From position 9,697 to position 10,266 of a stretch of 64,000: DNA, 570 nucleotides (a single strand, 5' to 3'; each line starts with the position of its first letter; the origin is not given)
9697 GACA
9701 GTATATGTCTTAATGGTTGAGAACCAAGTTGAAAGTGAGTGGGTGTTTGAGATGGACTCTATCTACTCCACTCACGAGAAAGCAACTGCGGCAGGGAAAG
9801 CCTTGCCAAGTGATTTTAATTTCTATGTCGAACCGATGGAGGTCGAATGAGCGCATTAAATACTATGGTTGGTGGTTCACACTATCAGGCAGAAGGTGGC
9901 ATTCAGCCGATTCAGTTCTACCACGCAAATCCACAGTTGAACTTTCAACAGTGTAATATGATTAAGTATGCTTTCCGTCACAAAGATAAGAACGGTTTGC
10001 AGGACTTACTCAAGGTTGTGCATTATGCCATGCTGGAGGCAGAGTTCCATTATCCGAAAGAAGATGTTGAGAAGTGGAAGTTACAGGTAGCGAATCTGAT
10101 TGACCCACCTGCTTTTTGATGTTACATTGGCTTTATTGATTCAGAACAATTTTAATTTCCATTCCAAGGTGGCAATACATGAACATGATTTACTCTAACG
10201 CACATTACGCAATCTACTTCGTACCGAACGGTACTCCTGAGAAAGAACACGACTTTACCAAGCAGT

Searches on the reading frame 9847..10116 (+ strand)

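Call 91: search_protein_families(library=pfam, proteins=[window:9847-10116:+], max_evalue=0.01)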
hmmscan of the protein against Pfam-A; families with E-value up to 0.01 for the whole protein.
window:9847-10116:+ (90 aa): 1 family
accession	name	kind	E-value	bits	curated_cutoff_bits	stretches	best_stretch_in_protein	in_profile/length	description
PF11753.13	DUF3310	-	3.6e-11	43.4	24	1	11-61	5-59/60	Protein of unknwon function (DUF3310)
